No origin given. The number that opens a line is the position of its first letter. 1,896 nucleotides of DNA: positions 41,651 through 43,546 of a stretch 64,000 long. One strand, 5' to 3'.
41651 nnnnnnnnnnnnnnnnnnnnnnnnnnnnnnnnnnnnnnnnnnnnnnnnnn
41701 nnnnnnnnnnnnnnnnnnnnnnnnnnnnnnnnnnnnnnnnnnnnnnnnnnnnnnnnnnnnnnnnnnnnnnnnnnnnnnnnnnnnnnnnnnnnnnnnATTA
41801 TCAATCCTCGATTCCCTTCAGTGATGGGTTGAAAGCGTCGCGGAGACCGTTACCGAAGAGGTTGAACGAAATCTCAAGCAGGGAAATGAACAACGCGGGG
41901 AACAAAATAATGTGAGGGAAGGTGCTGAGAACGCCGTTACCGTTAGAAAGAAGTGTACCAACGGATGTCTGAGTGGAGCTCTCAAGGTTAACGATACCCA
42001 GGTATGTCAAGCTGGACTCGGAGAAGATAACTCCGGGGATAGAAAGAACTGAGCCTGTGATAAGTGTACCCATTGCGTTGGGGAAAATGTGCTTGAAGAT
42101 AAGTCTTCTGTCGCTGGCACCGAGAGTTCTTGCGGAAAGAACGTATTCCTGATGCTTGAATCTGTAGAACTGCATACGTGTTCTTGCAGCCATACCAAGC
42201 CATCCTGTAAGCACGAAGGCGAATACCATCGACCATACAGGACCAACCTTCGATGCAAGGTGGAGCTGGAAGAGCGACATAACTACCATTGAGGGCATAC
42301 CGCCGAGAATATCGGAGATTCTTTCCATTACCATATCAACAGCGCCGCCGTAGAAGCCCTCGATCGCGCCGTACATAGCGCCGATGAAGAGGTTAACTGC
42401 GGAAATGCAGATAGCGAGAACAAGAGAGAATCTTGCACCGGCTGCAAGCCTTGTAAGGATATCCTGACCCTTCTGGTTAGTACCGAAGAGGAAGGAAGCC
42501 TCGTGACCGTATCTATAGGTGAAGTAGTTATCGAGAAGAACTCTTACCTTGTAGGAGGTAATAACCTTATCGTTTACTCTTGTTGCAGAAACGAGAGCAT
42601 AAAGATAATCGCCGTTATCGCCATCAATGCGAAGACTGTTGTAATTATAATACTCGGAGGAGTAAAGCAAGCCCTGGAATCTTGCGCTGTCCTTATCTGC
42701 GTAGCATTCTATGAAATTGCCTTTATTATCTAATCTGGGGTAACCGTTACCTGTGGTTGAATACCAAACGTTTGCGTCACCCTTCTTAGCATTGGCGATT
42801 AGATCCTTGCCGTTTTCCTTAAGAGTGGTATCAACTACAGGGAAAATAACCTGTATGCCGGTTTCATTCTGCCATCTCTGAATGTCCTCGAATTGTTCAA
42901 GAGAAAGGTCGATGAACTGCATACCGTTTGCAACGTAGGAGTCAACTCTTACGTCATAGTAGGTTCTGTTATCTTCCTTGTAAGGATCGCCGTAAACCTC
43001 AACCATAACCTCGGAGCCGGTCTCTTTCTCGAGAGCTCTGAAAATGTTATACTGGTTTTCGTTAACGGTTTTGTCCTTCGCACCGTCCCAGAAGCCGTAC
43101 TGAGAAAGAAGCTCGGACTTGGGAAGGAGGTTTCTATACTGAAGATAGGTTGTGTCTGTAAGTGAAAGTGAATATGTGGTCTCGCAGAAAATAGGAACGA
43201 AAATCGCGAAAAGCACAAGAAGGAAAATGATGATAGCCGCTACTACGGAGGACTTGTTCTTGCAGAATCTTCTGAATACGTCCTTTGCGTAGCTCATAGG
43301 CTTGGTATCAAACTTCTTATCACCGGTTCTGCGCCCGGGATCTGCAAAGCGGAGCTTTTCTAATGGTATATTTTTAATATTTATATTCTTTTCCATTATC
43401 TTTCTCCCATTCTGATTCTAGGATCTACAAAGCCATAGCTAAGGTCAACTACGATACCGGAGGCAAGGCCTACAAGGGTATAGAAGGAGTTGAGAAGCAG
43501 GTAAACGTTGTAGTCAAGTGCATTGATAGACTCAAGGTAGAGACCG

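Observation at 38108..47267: Opp-like ABC importer in which every component is enlarged relative to canonical Opp/Dpp systems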

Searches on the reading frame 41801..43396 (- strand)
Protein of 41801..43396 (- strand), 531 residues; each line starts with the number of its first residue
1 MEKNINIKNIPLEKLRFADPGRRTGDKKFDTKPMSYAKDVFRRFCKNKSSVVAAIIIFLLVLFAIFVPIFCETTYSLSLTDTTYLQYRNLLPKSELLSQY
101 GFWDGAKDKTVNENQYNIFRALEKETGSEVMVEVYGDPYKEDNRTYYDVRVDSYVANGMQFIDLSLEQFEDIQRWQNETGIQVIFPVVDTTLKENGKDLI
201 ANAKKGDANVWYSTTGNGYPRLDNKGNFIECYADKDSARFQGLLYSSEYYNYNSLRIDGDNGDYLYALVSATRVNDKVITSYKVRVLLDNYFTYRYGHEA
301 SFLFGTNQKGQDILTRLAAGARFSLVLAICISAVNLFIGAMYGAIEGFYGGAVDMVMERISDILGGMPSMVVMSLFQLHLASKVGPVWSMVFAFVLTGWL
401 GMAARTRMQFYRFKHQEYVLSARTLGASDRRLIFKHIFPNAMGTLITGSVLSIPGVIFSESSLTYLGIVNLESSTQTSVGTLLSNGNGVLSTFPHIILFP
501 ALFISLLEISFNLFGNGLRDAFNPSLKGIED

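Call 3: search_protein_families(library=pfam, proteins=[window:41801-43396:-], max_evalue=0.01)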
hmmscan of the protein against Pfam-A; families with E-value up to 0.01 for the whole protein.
window:41801-43396:- (531 aa): 2 families
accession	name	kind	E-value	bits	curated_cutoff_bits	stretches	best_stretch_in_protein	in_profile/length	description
PF00528.27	BPD_transp_1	-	7.6e-22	78.4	26.4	1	343-527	5-183/184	Binding-protein-dependent transport system inner membrane component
PF12911.12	OppC_N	-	2.2e-11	43.9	23.9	1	35-90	1-51/53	N-terminal TM domain of oligopeptide transport permease C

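Call 4: search_protein_families(library=ncbifam, proteins=[window:41801-43396:-], max_evalue=0.01)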
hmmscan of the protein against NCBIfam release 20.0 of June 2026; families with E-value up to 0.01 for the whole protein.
window:41801-43396:- (531 aa): 21 families
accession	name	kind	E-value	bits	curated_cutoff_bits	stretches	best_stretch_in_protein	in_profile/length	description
NF045475.1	Opp3C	equivalog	2.6e-79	266.8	450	2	297-527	103-328/328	oligopeptide ABC transporter permease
NF045476.1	Opp4C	equivalog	4.3e-56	190.2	350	2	277-524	34-277/278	oligopeptide ABC transporter permease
NF043080.1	MMSYN1_0166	equivalog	2.3e-54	184.4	370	2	298-525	79-304/307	oligopeptide ABC transporter permease OppC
NF011935.0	PRK15406.1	equivalog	1.6e-45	156.2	433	2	299-524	79-299/302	oligopeptide ABC transporter permease OppC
NF045474.1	Opp2C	equivalog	5.4e-43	147.3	300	1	299-522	17-235/236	nickel transporter permease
TIGR02790.1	nickel_nikC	equivalog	4.5e-39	134.6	358.45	1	298-522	38-257/258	nickel ABC transporter permease subunit NikC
NF011662.0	PRK15082.1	equivalog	1.1e-37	130.1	484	1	278-527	58-301/303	glutathione ABC transporter permease GsiD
NF045473.1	Opp1C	equivalog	1.2e-37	129.8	350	1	300-525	46-266/267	nickel/cobalt ABC transporter permease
NF008160.0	PRK10913.1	equivalog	1.6e-35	123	483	1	293-527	70-299/300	dipeptide ABC transporter permease DppC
NF007376.0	PRK09881.1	equivalog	9.6e-32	110.1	434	1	299-528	71-295/298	D,D-dipeptide ABC transporter permease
NF007738.0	PRK10417.1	equivalog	6.6e-30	104.5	335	1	299-527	49-272/277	nickel ABC transporter permease subunit NikC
NF047573.1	opine_perm_CntC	exception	1.7e-29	103.1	440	1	298-525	48-270/271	staphylopine uptake ABC transporter permease subunit CntC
NF011596.0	PRK15021.1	subfamily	8.5e-29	100.6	439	1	303-525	122-338/341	microcin C ABC transporter permease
NF011691.0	PRK15111.1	equivalog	8.9e-20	71.4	379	1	294-523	69-292/296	putrescine export ABC transporter permease SapC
NF045470.1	Opp2B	equivalog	2.6e-06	26.9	350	1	303-454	72-236/300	nickel ABC transporter permease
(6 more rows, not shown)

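Call 8: search_solved_structures(query=window:41801-43396:-, show_alignments=2, max_evalue=0.00001)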
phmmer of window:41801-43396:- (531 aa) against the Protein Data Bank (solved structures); distinct sequences matched with E-value up to 0.00001: 5.
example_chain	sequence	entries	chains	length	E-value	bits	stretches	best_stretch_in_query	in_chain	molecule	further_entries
8z21_B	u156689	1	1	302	7.6e-41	143.7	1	299-525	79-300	Oligopeptide transport system permease protein OppC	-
8j5q_C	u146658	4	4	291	2e-33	119.2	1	304-528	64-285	Putative peptide transport permease protein Rv1282c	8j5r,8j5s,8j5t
8z1v_B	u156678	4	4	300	2e-29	106.1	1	295-527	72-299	Dipeptide transport system permease protein DppC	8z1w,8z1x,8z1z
8z1y_B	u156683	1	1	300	1.4e-28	103.3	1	295-527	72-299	Dipeptide transport system permease protein DppC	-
8wd9_C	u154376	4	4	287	3.1e-28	102.1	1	299-526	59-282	Probable dipeptide-transport integral membrane protein ABC transporter DppC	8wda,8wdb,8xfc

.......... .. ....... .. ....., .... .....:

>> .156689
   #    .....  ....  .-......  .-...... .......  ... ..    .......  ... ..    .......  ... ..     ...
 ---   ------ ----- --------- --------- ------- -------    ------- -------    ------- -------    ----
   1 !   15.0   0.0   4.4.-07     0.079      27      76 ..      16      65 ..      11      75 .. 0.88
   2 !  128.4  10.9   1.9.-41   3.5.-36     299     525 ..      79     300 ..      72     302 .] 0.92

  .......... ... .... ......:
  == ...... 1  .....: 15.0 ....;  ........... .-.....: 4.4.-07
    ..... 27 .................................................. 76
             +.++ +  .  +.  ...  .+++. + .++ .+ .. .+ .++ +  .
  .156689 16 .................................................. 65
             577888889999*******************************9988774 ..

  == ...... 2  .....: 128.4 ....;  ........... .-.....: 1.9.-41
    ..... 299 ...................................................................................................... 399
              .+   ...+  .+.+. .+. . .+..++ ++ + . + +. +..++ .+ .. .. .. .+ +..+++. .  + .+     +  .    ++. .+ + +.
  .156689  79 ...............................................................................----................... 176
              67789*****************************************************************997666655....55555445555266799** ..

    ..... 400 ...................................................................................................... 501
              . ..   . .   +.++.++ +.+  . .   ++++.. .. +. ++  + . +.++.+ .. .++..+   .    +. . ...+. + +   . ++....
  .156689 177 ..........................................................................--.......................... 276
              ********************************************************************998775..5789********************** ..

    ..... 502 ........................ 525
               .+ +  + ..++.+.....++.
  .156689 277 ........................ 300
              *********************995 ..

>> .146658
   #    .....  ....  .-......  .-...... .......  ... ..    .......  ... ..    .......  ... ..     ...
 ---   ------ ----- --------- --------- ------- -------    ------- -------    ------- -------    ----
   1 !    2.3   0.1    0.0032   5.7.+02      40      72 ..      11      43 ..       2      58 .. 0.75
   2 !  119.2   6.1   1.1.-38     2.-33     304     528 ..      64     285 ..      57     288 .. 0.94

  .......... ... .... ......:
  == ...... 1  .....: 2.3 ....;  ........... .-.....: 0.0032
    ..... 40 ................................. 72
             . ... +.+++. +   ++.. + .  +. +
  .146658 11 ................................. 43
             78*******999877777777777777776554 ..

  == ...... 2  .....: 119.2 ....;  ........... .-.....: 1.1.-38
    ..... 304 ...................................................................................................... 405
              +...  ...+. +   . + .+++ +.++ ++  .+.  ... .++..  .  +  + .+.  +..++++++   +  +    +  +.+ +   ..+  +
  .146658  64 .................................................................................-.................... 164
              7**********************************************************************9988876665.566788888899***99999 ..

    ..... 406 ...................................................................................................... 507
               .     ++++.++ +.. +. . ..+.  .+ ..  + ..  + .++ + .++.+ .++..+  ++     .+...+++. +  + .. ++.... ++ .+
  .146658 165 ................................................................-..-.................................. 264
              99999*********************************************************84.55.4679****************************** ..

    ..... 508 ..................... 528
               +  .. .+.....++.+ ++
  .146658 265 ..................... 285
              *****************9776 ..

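Call 15: find_homologous_proteins(query=window:41801-43396:-, max_evalue=1e-10)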
Query window:41801-43396:- (531 aa): 6460 proteins with E <= 1e-10 among 8000 candidates; the best 120 are listed.
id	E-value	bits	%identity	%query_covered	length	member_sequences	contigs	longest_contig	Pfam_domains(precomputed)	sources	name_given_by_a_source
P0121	0.0e+0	1200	100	100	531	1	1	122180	PF00528.28,PF12911.13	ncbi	-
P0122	0.0e+0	1130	93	100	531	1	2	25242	PF00528.28,PF12911.13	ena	-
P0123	0.0e+0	1103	91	100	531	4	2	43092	PF00528.28,PF12911.13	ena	-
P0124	0.0e+0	1064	89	100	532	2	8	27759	PF00528.28,PF12911.13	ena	-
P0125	0.0e+0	1064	88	100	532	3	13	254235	PF00528.28,PF12911.13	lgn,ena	-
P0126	0.0e+0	1058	88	100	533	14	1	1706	PF00528.28,PF12911.13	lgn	-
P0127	0.0e+0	1057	87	100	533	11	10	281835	PF00528.28,PF12911.13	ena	-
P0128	0.0e+0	1055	87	100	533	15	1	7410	PF00528.28,PF12911.13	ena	-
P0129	0.0e+0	1046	87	100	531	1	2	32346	PF00528.28,PF12911.13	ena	-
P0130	0.0e+0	1035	86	100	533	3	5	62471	PF00528.28,PF12911.13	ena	-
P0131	0.0e+0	1029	85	100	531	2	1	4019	PF00528.28,PF12911.13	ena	-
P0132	0.0e+0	1015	84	100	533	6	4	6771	PF00528.28,PF12911.13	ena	-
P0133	0.0e+0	1013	83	100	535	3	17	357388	PF00528.28,PF12911.13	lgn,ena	-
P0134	0.0e+0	1011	82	100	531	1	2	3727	PF00528.28,PF12911.13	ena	-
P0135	1.5e-287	973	81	100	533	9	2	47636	PF00528.28,PF12911.13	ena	-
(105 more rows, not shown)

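Call 16: find_encoding_contigs(protein=P0121, flank=10000, max_places=3)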
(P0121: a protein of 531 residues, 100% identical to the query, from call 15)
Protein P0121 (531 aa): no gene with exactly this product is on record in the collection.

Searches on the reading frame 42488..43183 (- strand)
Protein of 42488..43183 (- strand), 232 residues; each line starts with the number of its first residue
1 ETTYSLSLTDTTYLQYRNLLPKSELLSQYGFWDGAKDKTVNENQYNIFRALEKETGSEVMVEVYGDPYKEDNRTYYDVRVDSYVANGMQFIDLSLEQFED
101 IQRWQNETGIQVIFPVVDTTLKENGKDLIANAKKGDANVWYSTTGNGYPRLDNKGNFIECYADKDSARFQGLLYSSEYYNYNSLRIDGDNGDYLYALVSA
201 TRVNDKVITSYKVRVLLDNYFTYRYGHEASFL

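Call 33: search_protein_families(library=ncbifam, proteins=[window:42503-43168:-], max_evalue=10)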
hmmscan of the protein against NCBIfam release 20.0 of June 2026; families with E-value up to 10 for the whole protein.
window:42503-43168:- (222 aa): 0 families

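Call 44: predict_structure(alignment_id=A5)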
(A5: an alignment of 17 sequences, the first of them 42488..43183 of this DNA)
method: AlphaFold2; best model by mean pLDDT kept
length: 232 residues; sequences in the alignment: 17
mean_pLDDT: 86.2   pTM: 0.81
mean pLDDT of the five models: 86.2, 86.0, 85.7, 83.0, 82.8
residues with pLDDT >= 90: 132; 70-90: 71; 50-70: 23; < 50: 6
segments of 3 or more residues with pLDDT < 50: none
pLDDT, mean of each block of 10 residues (from residue 1): 53 61 72 85 95 92 92 94 89 93 95 95 92 94 93 94 89 83 88 92 84 93 71 37
secondary structure, 60 per line:
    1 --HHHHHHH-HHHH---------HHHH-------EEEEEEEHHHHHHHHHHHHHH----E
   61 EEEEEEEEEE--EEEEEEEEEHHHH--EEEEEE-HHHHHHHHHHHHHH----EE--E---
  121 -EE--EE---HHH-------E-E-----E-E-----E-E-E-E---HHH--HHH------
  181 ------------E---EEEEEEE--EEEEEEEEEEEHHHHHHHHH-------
elements in order: H3-9 H11-14 H24-27 E35-41 H42-55 E60-70 E73-81 H82-85 E88-93 H95-108 E197-203 E206-216 H217-225

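Call 48: fold_search(model_id=the predicted structure, library=pdb)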
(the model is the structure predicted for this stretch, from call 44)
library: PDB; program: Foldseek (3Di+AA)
matches with E <= 10: 280; with E <= 0.001: 0
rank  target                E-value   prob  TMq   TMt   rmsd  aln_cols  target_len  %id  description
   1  4o1p_B                5.4e-01  0.08  0.14  0.06  13.5       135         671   11  Crystal Structure of RNase L in complex with 2-5A and AMP-PNP (released 2014-02-05)
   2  5gg4_B                6.1e-01  0.03  0.11  0.09  21.9       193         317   12  Crystal structure of USP7 with RNF169 peptide (released 2017-03-22)
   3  4o1p_C                6.5e-01  0.07  0.14  0.06  14.3       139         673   11  Crystal Structure of RNase L in complex with 2-5A and AMP-PNP (released 2014-02-05)
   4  4o1p_D                6.9e-01  0.07  0.14  0.06  14.4       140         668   11  Crystal Structure of RNase L in complex with 2-5A and AMP-PNP (released 2014-02-05)
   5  6m13_a                6.9e-01  0.07  0.15  0.06  14.3       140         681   11  Crystal structure of Rnase L in complex with Toceranib (released 2020-09-02)
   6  9j1k_L                7.3e-01  0.07  0.13  0.09  15.1       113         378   17  Tip region of monocin (released 2025-01-08)
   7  4o1o_C                8.2e-01  0.07  0.14  0.06  14.4       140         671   11  Crystal Structure of RNase L in complex with 2-5A (released 2014-02-05)
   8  8xll_B                8.2e-01  0.04  0.15  0.16  16.5       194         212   11  Structure of the native 2-oxoglutarate dehydrogenase complex (OGDHC) in the adult cortex and hippocampus (released 2025-02-05)
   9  4o1o_A                9.3e-01  0.06  0.14  0.06  14.4       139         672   12  Crystal Structure of RNase L in complex with 2-5A (released 2014-02-05)
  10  9bgv_A                1.1e+00  0.01  0.09  0.03  23.1       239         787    8  DosP R97A straight form (released 2024-11-20)
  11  7elw_a                1.2e+00  0.06  0.14  0.06  14.3       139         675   11  Crystal structure of RNase L in complex with Myricetin (released 2021-11-24)
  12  6m13_b                1.2e+00  0.06  0.14  0.06  13.8       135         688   12  Crystal structure of Rnase L in complex with Toceranib (released 2020-09-02)
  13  2nwu_B                1.2e+00  0.03  0.12  0.18  16.7       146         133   13  Crystal structure of protein SSO1042 from Sulfolobus solfataricus, Pfam DUF54 (released 2006-12-12)
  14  7elw_b                1.3e+00  0.06  0.14  0.06  13.7       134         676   12  Crystal structure of RNase L in complex with Myricetin (released 2021-11-24)
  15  9k2w_A                1.4e+00  0.02  0.11  0.06  22.1       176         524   11  Cryo-EM structure of USP7:DNMT1 complex; closed conformation (released 2025-06-25)
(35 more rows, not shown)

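Call 53: search_protein_families(library=pfam, proteins=[window:42488-43183:-], max_evalue=10)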
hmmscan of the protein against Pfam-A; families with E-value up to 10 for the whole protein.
window:42488-43183:- (232 aa): 0 families

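Call 54: find_homologous_proteins(query=A5, max_evalue=0.001)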
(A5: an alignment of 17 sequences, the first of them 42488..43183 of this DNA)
Query A5 (17 sequences) (232 aa, profile of the alignment): 47 proteins with E <= 0.001 among 2305 candidates.
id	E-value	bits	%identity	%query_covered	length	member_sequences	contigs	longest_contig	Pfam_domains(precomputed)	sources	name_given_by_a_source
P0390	4.7e-98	346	59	100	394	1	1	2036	PF12911.13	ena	-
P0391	1.3e-79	285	44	100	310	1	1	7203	PF12911.13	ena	-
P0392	2.3e-79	284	46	97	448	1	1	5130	PF00528.28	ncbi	-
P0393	1.7e-75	272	43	100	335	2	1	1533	PF12911.13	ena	-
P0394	1.0e-67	246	42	92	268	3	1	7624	PF12911.13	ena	-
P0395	5.1e-65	238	43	100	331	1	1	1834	PF12911.13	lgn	-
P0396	1.9e-63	232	41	100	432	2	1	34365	PF00528.28,PF12911.13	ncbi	-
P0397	1.7e-59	219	38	100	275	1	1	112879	-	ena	-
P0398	3.1e-54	202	38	95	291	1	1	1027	PF12911.13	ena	-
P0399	8.2e-53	198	46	71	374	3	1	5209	PF00528.28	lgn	-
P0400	3.5e-43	166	79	48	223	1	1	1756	PF12911.13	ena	-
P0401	3.7e-41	159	39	75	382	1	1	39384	PF00528.28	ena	-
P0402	1.2e-40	158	40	72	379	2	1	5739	PF00528.28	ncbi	-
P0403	1.5e-40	157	41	67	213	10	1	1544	PF12911.13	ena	-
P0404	1.1e-37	148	32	88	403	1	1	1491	PF12911.13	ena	-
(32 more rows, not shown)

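Call 65: search_solved_structures(query=A5, max_evalue=10)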
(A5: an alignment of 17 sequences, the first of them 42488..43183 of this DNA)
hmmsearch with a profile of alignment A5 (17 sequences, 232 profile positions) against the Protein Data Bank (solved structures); distinct sequences matched with E-value up to 10: 1.
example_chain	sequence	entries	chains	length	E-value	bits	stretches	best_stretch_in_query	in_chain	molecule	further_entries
7anq_B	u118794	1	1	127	0.061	16.3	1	129-192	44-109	VHH P1.40 minibody anti-Cter PCSK9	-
